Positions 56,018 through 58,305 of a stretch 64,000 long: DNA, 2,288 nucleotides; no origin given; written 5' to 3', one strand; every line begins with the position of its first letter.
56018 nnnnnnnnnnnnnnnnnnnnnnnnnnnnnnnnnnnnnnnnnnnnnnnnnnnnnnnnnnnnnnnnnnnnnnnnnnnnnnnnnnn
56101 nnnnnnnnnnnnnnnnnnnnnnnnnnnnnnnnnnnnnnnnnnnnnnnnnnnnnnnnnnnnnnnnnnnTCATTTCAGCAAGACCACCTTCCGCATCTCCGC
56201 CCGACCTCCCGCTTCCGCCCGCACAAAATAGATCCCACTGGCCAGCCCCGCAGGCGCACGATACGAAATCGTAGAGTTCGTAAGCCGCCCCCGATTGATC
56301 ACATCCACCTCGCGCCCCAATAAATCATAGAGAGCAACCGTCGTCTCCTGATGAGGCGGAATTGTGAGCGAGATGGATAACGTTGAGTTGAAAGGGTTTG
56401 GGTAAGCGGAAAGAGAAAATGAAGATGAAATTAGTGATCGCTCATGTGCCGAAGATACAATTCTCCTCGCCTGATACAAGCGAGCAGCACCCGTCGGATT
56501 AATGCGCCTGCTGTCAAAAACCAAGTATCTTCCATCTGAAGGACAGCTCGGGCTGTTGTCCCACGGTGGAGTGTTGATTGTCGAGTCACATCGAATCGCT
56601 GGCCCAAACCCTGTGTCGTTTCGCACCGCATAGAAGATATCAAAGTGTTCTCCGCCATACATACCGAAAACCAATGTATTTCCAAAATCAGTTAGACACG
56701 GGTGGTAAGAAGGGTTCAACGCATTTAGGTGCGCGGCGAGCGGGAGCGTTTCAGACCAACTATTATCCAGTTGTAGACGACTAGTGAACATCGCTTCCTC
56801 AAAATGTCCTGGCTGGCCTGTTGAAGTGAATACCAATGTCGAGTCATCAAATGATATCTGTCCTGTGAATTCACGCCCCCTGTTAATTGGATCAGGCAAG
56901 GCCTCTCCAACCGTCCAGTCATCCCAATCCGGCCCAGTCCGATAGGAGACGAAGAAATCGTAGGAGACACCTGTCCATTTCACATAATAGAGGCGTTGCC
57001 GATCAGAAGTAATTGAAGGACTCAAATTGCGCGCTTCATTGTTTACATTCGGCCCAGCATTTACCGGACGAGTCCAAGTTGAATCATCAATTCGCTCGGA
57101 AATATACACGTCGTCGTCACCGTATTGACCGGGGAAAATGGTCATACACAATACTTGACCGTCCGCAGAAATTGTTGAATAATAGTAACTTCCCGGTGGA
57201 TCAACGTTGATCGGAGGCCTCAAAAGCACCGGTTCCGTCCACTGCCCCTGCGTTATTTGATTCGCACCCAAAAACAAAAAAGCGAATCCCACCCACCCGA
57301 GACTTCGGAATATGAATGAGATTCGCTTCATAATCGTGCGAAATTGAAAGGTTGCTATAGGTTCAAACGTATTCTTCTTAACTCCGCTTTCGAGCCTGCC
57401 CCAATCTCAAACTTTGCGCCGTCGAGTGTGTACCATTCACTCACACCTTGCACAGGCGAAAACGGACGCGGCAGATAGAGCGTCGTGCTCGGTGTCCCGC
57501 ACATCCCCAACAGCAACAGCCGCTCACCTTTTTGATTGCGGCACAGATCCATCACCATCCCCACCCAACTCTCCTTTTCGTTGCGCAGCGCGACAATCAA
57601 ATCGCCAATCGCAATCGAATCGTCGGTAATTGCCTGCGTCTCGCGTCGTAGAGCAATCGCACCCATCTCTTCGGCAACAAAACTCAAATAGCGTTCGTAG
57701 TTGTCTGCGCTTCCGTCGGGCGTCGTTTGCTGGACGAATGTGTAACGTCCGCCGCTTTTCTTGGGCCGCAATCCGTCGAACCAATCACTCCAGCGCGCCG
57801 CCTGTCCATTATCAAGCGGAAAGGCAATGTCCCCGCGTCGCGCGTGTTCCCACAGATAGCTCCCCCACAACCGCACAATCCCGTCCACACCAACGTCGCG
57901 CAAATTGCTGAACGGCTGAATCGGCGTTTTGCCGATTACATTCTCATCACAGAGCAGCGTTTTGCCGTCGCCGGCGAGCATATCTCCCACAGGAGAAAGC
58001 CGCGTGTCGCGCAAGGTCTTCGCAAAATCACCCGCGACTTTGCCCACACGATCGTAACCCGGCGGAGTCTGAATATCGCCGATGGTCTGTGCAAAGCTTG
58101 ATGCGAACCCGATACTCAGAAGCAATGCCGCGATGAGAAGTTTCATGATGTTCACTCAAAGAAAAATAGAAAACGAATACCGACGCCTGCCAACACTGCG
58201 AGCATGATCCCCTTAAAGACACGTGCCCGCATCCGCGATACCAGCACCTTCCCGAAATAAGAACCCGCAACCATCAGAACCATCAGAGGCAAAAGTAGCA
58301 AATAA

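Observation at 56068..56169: Two tandem REP-like units with compensatory stem changes (covariation) downstream of the PD40/T9SS gene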

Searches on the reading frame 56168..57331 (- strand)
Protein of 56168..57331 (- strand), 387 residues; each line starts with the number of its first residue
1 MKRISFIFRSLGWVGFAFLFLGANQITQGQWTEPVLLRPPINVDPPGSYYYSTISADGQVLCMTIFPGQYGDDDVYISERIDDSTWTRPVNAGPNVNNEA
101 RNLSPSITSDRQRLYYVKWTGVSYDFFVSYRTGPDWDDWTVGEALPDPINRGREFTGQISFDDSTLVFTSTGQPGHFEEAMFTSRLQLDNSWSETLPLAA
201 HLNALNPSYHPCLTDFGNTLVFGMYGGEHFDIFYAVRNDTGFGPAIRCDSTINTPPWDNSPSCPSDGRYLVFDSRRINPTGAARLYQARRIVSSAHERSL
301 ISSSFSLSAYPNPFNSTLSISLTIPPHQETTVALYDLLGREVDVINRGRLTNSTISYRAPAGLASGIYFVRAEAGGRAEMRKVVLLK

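Call 31: search_protein_families(library=pfam, proteins=[window:56168-57331:-], max_evalue=0.01)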
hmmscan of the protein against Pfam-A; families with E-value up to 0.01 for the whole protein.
window:56168-57331:- (387 aa): 2 families
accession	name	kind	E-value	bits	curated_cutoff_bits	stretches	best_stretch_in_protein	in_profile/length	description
PF18962.6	Por_Secre_tail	-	1.5e-09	38.4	27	1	310-384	2-74/75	Secretion system C-terminal sorting domain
PF07676.18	PD40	-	9.6e-08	32.2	20.9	0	93-117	2-26/38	WD40-like Beta Propeller Repeat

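Call 34: find_encoding_contigs(protein=window:56168-57331:-, flank=3000, max_places=6)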
Protein window:56168-57331:- (387 aa): no gene with exactly this product is on record in the collection.

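Call 35: find_homologous_proteins(query=window:56168-57331:-, max_evalue=1e-20)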
Query window:56168-57331:- (387 aa): 97 proteins with E <= 1e-20 among 8000 candidates.
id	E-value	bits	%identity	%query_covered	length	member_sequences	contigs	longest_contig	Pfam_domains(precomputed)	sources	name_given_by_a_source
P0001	2.2e-266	901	100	100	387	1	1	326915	PF18962.8,PF07676.19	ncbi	-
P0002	4.8e-228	775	88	100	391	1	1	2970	PF18962.8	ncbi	-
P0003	1.0e-165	570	68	99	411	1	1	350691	PF18962.8,PF07676.19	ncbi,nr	ncbi:MAG: PD40 domain-containing protein [bacterium]|nr:PD40 domain-containing protein [bacterium]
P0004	1.6e-163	563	66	100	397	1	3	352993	PF18962.8,PF07676.19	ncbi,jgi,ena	-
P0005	1.9e-148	513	62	97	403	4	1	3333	PF18962.8,PF07676.19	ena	-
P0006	1.1e-142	494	76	73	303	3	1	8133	PF07676.19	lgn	-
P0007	8.6e-133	461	57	97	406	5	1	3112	PF07676.19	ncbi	-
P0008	7.8e-131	455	67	81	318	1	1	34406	PF18962.8,PF07676.19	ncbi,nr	ncbi:MAG: T9SS type A sorting domain-containing protein [bacterium]|nr:T9SS type A sorting domain-co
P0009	4.3e-129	449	58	97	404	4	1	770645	PF07676.19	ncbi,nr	ncbi:MAG: PD40 domain-containing protein [bacterium]|nr:PD40 domain-containing protein [bacterium]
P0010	4.2e-127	443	57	97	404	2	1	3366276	PF07676.19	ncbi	-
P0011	4.3e-127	443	58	95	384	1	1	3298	PF07676.19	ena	-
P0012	1.0e-126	441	55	96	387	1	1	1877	PF18962.8,PF07676.19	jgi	-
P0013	1.8e-125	437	53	96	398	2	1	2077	PF18962.8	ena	-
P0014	3.2e-124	433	57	93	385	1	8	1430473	PF13585.13,PF18962.8,PF13860.13,PF07676.19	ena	-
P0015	1.1e-122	428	57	94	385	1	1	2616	PF18962.8,PF07676.19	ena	-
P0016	1.2e-118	415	53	96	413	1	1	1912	PF18962.8,PF13860.13,PF07676.19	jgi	jgi:hypothetical protein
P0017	6.2e-116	406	53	93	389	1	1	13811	PF13585.13,PF07676.19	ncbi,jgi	-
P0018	2.9e-115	404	53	96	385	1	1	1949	PF07676.19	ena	-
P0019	4.8e-112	393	59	81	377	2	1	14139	PF07676.19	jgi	-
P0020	4.9e-111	390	51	93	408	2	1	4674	PF07676.19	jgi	jgi:hypothetical protein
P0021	1.4e-110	388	52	94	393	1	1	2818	PF18962.8,PF07676.19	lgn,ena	-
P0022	2.3e-108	381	50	96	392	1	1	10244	PF07676.19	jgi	jgi:hypothetical protein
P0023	9.8e-108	379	58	77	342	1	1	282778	PF07676.19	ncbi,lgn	-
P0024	1.9e-102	361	52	92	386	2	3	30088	PF07676.19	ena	-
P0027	7.3e-57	211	43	76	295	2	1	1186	PF18962.8,PF07676.19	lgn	-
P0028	1.2e-48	184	35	99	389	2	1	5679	PF18962.8,PF07676.19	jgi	-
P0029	4.1e-41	160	37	77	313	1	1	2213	PF07676.19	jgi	jgi:hypothetical protein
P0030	8.2e-41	159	40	60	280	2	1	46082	PF18962.8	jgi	jgi:hypothetical protein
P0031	3.9e-37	146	31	99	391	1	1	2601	PF18962.8,PF07676.19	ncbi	-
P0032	3.3e-36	143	83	22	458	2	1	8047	PF18962.8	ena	-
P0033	1.9e-29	121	73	24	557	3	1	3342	PF18962.8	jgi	-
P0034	3.0e-28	117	73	21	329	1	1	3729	PF18962.8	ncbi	-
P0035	5.3e-28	116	66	24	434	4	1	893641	PF18962.8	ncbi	-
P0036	9.3e-28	116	61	25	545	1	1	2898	PF01839.30,PF18962.8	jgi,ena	-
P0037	9.7e-28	116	68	23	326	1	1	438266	PF18962.8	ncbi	-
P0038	1.4e-27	115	68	22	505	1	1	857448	PF18962.8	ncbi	-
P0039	1.8e-27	115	69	21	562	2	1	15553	PF18962.8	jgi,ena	-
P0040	1.8e-27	115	69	25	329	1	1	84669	PF18962.8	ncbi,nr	ncbi:MAG: T9SS type A sorting domain-containing protein [bacterium]|nr:T9SS type A sorting domain-co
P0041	3.7e-27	114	72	22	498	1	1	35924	PF18962.8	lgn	-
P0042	5.2e-27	113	63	26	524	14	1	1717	PF01839.30,PF13517.13,PF18962.8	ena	-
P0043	5.9e-27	113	56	26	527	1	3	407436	PF01839.30,PF13517.13,PF18962.8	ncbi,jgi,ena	-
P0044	5.9e-27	113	66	24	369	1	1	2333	PF01839.30,PF13517.13,PF18962.8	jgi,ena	-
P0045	6.4e-27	113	64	25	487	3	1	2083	PF18962.8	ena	-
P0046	6.5e-27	113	50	32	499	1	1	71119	PF18962.8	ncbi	-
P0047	6.9e-27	113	67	22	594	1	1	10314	PF18962.8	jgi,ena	-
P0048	7.4e-27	113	51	32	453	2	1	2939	PF18962.8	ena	-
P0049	8.6e-27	112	65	23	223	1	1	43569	PF18962.8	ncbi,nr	ncbi:MAG: T9SS type A sorting domain-containing protein [bacterium]|nr:T9SS type A sorting domain-co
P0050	1.1e-26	112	64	23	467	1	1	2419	PF18962.8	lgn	-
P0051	1.3e-26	112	69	21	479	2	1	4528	PF18962.8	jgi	-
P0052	1.6e-26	111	66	22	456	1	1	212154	PF18962.8,PF14870.13,PF02012.27,PF15902.13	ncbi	-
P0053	1.6e-26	111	61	25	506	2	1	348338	PF18962.8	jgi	-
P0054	1.7e-26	111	63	25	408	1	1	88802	PF01839.30,PF13517.13,PF18962.8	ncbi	-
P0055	1.7e-26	111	68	22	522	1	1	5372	PF01839.30,PF13517.13,PF18962.8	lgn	-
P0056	1.9e-26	111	71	22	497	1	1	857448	PF18962.8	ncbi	-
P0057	2.6e-26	111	65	25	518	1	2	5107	PF01839.30,PF13517.13,PF18962.8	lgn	-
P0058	2.7e-26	111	65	23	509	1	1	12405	PF18962.8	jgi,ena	-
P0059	2.9e-26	111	54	31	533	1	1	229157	PF01839.30,PF13517.13,PF18962.8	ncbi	-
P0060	4.2e-26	110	67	24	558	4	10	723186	PF01839.30,PF13517.13,PF18962.8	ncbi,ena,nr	ncbi:MAG: T9SS type A sorting domain-containing protein [Calditrichaeota bacterium]|nr:T9SS type A s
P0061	4.9e-26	110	63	25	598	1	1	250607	PF18962.8,PF13088.13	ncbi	-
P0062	5.1e-26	110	62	24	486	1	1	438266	PF18962.8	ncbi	-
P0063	1.1e-25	109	62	25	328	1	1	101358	PF18962.8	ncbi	-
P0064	1.1e-25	109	66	22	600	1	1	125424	PF18962.8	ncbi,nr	ncbi:MAG: T9SS type A sorting domain-containing protein [bacterium]|nr:T9SS type A sorting domain-co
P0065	1.2e-25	109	63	22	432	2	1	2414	PF18962.8,PF14870.13,PF15902.13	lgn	-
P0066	1.5e-25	108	65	21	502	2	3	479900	PF18962.8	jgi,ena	-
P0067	1.9e-25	108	60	25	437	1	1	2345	PF18962.8,PF25852.1,PF14870.13,PF02012.27,PF15902.13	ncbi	-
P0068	3.0e-25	107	73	21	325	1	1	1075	PF18962.8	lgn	-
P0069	4.7e-25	107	69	21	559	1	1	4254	PF18962.8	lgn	-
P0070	6.1e-25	106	55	26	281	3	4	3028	PF01839.30,PF13517.13,PF18962.8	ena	-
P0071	7.6e-25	106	61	22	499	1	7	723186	PF18962.8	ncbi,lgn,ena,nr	ncbi:MAG: T9SS type A sorting domain-containing protein [Calditrichaeota bacterium]|nr:T9SS type A s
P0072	8.3e-25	106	62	24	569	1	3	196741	PF18962.8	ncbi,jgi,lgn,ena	-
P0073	9.1e-25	106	53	32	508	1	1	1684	PF18962.8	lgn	-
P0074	9.9e-25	106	51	34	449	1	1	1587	PF18962.8,PF25852.1,PF14870.13,PF02012.27,PF15902.13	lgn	-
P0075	1.8e-24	105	47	33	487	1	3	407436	PF18962.8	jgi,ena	-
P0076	2.0e-24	105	63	22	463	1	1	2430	PF18962.8,PF14870.13,PF02012.27,PF15902.13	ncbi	-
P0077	3.3e-24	104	65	22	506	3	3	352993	PF18962.8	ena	-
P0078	3.9e-24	104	66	21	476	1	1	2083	PF18962.8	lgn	-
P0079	4.8e-24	103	62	22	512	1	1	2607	PF18962.8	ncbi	-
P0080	5.0e-24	103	62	22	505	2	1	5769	PF01839.30,PF13517.13,PF18962.8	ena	-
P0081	6.1e-24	103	65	21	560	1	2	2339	PF13229.13,PF18962.8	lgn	-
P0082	6.6e-24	103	59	25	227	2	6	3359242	PF01839.30,PF13517.13,PF18962.8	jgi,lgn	jgi:hypothetical protein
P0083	8.4e-24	103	57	25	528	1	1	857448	PF01839.30,PF13517.13,PF18962.8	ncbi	-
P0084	1.3e-23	102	56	25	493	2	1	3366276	PF01839.30,PF13517.13,PF18962.8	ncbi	-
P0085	1.5e-23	102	65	21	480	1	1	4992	PF18962.8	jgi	-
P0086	1.8e-23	101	49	33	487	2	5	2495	PF18962.8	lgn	-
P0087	2.3e-23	101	57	24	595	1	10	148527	PF18962.8,PF13088.13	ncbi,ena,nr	ncbi:MAG: T9SS type A sorting domain-containing protein [Calditrichaeota bacterium]|nr:T9SS type A s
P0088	6.2e-23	100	59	23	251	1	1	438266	PF18962.8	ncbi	-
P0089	7.0e-23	100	66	21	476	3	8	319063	PF18962.8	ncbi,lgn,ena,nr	ncbi:MAG: T9SS type A sorting domain-containing protein [Calditrichaeota bacterium]|nr:T9SS type A s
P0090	7.1e-23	99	59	25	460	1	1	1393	PF13517.13,PF18962.8,PF07593.19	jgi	-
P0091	2.4e-22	98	59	24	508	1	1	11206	PF18962.8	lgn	-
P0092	2.6e-22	98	51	31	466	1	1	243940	PF18962.8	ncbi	-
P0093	3.6e-22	97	61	22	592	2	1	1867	PF13517.13,PF18962.8,PF07593.19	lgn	-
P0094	1.1e-21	96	28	91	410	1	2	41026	PF13860.13,PF07676.19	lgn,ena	-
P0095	1.4e-21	95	60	22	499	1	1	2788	PF18962.8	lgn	-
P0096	1.5e-21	95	64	21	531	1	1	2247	PF13229.13,PF18962.8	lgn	-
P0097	1.6e-21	95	58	21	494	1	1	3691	PF18962.8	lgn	-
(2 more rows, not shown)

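Call 36: find_encoding_contigs(protein=P0002, flank=3000, max_places=3)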
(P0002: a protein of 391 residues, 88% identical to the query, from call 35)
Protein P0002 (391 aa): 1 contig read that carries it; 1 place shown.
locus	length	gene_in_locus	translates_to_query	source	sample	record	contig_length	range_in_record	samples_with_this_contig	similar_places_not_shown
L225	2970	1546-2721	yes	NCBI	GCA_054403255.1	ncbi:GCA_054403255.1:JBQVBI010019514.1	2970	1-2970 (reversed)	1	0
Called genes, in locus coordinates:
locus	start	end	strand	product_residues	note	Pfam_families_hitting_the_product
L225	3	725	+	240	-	?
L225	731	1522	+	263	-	PF16138:DUF4846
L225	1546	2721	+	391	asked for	PF18962:Por_Secre_tail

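Call 37: find_encoding_contigs(protein=P0003, flank=3000, max_places=3)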
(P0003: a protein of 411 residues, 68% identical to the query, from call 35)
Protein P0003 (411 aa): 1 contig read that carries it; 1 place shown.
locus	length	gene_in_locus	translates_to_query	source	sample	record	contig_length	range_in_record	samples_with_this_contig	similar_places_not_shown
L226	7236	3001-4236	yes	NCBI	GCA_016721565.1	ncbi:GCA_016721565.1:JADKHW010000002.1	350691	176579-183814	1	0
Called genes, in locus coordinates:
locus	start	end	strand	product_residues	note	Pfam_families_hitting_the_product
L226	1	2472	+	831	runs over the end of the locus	PF02085:Cytochrom_CIII (faint), PF14537:Cytochrom_c3_2 (faint), PF22113:Mtrc-MtrF_II-IV_dom (faint), PF14522:Cytochrome_C7 (weak), PF09699:Paired_CXXCH_1 (weak), PF01292:Ni_hydr_CYTB (weak)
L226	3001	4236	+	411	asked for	PF07676:PD40 (weak), PF18962:Por_Secre_tail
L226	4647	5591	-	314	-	PF14522:Cytochrome_C7 (faint), PF14537:Cytochrom_c3_2 (faint)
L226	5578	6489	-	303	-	PF02085:Cytochrom_CIII (faint), PF14522:Cytochrome_C7 (faint), PF14537:Cytochrom_c3_2 (faint), PF22113:Mtrc-MtrF_II-IV_dom (weak)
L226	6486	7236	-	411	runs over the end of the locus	-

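Call 38: find_encoding_contigs(protein=P0004, flank=3000, max_places=3)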
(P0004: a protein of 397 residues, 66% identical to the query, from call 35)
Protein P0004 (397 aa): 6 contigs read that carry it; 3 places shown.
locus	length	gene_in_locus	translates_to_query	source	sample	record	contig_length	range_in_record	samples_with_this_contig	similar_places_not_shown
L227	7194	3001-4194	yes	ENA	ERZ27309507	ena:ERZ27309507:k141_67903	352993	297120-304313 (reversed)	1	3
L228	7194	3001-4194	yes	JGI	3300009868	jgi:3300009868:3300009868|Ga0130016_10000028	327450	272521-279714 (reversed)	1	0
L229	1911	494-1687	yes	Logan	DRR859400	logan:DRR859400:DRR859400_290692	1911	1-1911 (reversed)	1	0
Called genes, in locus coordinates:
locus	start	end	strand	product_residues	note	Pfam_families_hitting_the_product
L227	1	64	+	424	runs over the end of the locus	PF13624:SurA_N_3, PF09312:SurA_N, PF13616:Rotamase_3, PF00639:Rotamase, PF13145:Rotamase_2 (weak), PF13616:Rotamase_3, PF00639:Rotamase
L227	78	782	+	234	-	PF00578:AhpC-TSA, PF08534:Redoxin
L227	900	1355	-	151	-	PF00582:Usp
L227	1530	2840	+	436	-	PF02550:AcetylCoA_hydro, PF13336:AcetylCoA_hyd_C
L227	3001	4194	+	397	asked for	PF07676:PD40 (faint), PF18962:Por_Secre_tail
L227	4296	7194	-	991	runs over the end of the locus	PF13229:Beta_helix, PF18962:Por_Secre_tail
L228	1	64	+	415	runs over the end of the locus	PF09312:SurA_N, PF13624:SurA_N_3, PF13145:Rotamase_2 (weak), PF13616:Rotamase_3, PF00639:Rotamase, PF13616:Rotamase_3, PF00639:Rotamase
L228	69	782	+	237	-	PF08534:Redoxin, PF00578:AhpC-TSA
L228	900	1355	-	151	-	PF00582:Usp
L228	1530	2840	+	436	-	PF02550:AcetylCoA_hydro, PF13336:AcetylCoA_hyd_C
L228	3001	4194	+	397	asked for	PF07676:PD40 (faint), PF18962:Por_Secre_tail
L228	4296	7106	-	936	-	PF13229:Beta_helix, PF18962:Por_Secre_tail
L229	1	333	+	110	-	?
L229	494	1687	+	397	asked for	PF07676:PD40 (faint), PF18962:Por_Secre_tail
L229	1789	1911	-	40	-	?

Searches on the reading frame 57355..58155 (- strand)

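Call 31: search_protein_families(library=pfam, proteins=[window:57355-58155:-], max_evalue=0.01)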
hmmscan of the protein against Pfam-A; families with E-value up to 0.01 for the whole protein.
window:57355-58155:- (266 aa): 1 family
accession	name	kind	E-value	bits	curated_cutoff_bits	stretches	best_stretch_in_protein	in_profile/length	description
PF16138.10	DUF4846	-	3.1e-30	105.9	37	1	28-246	5-221/239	Domain of unknown function (4846)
